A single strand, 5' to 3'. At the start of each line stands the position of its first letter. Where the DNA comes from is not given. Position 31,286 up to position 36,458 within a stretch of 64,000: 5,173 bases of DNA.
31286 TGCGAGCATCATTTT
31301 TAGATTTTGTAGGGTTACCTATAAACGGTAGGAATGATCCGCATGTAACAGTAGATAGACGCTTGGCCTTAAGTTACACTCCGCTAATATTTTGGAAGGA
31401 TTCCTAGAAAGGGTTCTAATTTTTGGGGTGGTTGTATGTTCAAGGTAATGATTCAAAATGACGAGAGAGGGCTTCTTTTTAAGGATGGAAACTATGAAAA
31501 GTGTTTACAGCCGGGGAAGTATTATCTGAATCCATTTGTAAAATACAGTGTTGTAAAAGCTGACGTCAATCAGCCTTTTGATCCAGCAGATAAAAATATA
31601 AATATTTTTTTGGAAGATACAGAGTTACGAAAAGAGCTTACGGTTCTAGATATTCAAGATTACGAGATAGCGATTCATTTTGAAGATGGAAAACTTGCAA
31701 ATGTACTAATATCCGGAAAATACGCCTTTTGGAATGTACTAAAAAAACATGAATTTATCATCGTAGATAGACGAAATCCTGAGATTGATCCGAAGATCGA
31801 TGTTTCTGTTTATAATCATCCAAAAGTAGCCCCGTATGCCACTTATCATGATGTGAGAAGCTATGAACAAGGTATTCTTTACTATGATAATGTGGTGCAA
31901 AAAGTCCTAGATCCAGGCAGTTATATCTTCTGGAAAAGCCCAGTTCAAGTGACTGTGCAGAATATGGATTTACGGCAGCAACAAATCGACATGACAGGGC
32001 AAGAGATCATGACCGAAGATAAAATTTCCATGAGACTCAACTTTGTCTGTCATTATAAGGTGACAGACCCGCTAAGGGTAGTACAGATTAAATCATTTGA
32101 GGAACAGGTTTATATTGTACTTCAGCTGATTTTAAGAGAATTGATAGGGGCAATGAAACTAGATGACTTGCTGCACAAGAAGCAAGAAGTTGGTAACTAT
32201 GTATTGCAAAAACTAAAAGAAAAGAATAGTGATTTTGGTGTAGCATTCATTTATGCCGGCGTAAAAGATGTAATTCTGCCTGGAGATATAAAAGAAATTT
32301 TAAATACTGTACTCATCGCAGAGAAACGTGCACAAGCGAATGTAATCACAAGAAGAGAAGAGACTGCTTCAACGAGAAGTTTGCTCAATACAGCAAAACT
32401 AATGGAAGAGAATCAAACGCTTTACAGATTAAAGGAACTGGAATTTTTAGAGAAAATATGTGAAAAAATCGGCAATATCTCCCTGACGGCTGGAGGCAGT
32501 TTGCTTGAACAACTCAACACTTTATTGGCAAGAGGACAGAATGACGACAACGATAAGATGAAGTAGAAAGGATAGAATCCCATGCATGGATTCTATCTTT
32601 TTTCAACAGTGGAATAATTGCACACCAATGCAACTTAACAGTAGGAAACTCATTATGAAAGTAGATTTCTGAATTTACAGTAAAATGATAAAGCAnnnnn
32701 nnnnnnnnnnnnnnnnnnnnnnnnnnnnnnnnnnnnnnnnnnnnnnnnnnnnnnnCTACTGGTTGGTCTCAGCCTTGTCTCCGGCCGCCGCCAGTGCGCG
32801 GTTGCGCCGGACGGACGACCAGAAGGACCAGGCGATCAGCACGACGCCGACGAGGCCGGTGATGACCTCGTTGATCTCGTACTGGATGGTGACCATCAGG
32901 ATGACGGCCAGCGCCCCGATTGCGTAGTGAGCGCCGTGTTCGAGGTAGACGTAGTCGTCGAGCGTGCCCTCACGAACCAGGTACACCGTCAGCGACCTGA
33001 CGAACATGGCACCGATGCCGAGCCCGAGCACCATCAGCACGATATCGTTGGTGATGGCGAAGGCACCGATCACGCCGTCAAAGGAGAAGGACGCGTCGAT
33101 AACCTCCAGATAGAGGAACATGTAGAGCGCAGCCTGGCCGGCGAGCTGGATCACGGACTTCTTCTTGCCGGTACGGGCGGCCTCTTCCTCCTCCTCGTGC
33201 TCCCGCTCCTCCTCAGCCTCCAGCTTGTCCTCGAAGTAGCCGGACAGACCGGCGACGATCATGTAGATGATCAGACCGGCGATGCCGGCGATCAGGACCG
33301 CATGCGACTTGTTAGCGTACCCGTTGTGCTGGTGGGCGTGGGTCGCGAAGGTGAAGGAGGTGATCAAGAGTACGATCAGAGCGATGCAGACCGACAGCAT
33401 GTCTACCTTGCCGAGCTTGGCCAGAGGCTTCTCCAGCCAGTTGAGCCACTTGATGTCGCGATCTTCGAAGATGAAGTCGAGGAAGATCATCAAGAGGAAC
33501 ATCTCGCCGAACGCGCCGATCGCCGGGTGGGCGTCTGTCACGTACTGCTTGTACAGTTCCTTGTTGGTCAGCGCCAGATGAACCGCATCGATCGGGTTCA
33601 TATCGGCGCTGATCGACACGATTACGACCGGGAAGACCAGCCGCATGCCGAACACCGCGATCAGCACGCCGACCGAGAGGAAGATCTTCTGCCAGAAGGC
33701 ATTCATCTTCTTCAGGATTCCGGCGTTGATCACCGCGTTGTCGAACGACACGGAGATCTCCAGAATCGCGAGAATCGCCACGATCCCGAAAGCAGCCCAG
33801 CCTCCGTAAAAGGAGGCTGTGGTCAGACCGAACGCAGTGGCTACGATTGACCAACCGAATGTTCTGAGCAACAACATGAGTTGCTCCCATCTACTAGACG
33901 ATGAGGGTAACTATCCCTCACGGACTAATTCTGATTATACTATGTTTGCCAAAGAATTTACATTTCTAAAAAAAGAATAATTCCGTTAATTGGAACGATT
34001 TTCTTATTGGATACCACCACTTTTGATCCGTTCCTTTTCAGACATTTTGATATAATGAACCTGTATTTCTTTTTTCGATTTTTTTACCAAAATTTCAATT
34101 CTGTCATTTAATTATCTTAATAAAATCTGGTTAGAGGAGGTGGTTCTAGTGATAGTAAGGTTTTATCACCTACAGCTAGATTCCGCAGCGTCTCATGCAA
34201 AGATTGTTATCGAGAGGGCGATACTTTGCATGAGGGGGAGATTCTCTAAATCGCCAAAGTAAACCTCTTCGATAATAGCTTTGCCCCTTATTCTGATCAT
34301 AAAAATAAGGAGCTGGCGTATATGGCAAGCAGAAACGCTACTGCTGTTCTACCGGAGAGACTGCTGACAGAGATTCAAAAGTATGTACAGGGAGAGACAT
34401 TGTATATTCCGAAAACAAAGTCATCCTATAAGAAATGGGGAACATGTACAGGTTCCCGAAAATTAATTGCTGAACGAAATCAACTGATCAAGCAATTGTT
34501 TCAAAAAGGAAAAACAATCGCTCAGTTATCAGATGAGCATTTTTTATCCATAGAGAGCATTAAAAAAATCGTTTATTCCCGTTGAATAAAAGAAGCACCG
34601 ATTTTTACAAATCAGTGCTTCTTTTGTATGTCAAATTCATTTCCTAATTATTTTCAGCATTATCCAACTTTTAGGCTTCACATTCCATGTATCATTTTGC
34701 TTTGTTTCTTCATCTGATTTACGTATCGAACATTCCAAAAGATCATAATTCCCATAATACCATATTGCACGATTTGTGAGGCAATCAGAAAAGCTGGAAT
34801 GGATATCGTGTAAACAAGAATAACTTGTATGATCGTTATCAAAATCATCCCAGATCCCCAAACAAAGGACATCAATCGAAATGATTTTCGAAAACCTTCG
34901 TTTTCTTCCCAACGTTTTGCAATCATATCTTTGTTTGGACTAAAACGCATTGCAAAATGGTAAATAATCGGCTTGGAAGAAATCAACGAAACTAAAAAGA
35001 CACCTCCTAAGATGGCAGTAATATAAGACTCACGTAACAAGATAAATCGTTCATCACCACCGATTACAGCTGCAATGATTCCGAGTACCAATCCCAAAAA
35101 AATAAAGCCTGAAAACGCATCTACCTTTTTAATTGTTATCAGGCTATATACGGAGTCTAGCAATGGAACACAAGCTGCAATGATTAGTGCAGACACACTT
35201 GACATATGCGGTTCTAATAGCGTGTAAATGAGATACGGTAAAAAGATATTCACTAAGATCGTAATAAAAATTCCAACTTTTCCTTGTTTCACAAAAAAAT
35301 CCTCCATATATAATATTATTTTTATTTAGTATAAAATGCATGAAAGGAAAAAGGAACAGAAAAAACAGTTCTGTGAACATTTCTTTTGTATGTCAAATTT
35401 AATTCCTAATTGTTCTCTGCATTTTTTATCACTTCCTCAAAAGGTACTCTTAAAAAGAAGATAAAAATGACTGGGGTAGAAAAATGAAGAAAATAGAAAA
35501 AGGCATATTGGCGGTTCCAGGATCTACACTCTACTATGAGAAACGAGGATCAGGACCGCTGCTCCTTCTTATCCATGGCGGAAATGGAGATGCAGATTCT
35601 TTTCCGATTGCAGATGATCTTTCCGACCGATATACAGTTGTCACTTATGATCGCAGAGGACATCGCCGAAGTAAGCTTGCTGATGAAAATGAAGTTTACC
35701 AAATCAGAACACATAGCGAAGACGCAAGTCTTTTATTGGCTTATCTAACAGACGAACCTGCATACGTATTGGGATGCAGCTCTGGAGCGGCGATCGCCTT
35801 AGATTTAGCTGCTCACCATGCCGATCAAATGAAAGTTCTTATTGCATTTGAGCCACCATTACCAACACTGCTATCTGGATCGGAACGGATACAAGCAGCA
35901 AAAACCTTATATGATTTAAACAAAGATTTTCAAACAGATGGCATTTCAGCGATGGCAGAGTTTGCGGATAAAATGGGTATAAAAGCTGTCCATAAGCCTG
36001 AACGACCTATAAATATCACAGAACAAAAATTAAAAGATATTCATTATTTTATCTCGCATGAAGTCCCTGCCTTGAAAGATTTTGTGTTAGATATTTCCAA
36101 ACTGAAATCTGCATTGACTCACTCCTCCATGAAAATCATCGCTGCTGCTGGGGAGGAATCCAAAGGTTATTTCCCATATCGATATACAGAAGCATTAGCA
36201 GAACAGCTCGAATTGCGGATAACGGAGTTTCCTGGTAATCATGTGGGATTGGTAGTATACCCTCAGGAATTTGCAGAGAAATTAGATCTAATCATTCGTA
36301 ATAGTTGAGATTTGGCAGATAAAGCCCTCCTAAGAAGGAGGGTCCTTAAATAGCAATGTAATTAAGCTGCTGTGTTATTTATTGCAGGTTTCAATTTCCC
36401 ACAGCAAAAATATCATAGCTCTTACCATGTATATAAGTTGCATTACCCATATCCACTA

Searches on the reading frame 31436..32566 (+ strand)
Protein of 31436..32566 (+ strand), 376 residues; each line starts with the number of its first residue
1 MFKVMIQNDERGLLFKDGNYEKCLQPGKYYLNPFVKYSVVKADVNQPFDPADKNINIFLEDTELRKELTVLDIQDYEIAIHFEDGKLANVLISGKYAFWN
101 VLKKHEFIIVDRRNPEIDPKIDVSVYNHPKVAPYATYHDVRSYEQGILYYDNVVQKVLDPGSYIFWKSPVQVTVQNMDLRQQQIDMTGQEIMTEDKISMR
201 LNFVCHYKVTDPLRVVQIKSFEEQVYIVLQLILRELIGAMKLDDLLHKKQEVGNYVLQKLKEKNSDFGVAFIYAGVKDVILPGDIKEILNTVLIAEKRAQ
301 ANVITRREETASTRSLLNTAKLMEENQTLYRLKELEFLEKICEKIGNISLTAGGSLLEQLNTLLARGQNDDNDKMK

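Call 11: search_protein_families(library=pfam, proteins=[window:31436-32566:+], max_evalue=0.01)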
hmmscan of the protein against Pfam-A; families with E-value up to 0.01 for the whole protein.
window:31436-32566:+ (376 aa): 1 family
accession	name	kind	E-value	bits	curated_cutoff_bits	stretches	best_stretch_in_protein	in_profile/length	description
PF01145.31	Band_7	-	9.5e-29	101.1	23.6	1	140-309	3-175/176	SPFH domain / Band 7 family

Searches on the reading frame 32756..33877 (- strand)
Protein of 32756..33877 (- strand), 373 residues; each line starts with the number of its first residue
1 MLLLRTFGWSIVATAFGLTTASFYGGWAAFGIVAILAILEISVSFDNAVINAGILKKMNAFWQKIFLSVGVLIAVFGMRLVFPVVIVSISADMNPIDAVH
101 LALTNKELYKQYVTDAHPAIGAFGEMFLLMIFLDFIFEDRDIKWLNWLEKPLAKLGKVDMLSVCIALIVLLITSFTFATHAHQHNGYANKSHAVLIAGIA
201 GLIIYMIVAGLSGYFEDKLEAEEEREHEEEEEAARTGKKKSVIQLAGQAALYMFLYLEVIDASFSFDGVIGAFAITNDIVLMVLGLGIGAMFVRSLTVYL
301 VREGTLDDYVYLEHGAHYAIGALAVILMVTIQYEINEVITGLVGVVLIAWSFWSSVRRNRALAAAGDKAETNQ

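Call 11: search_protein_families(library=pfam, proteins=[window:32756-33877:-], max_evalue=0.01)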
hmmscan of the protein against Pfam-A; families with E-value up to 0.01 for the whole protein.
window:32756-33877:- (373 aa): 2 families
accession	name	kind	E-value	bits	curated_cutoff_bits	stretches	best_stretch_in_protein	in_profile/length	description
PF04332.21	DUF475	-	3e-134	447.9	27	1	45-361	1-292/293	Protein of unknown function (DUF475)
PF03741.22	TerC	-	6.2e-16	59.1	27.8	2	174-329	58-176/178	Integral membrane protein TerC family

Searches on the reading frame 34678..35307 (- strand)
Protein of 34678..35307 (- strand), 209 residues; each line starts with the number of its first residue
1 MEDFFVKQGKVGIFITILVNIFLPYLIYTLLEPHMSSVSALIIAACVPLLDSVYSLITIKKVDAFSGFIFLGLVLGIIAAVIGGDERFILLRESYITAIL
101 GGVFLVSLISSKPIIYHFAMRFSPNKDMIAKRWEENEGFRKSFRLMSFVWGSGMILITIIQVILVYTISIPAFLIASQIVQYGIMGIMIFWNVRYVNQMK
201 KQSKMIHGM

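Call 11: search_protein_families(library=pfam, proteins=[window:34678-35307:-], max_evalue=0.01)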
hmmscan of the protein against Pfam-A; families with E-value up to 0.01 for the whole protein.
window:34678-35307:- (209 aa): 1 family
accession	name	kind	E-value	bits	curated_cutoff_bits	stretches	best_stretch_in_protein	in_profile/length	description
PF11361.13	DUF3159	-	1.2e-05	25.6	34.2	1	18-168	7-152/188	Protein of unknown function (DUF3159)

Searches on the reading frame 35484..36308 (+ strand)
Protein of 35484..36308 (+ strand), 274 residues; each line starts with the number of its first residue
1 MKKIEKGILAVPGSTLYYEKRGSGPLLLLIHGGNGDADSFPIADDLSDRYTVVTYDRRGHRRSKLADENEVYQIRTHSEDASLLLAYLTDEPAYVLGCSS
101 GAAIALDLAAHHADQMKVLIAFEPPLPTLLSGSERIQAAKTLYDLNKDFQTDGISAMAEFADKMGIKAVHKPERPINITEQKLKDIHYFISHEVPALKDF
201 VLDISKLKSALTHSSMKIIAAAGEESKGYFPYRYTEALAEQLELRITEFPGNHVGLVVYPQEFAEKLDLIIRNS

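Call 91: search_protein_families(library=pfam, proteins=[window:35484-36308:+], max_evalue=0.001)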
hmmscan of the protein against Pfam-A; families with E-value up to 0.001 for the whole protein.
window:35484-36308:+ (274 aa): 3 families
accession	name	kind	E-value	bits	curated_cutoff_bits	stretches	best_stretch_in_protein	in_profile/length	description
PF00561.26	Abhydrolase_1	-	8e-17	62.1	25.8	1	25-144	1-122/245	alpha/beta hydrolase fold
PF12697.13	Abhydrolase_6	-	1.2e-12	49.4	26.3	1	27-265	1-216/217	Alpha/beta hydrolase family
PF12146.15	Hydrolase_4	-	2e-08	34.3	27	1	27-125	7-110/239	Serine aminopeptidase, S33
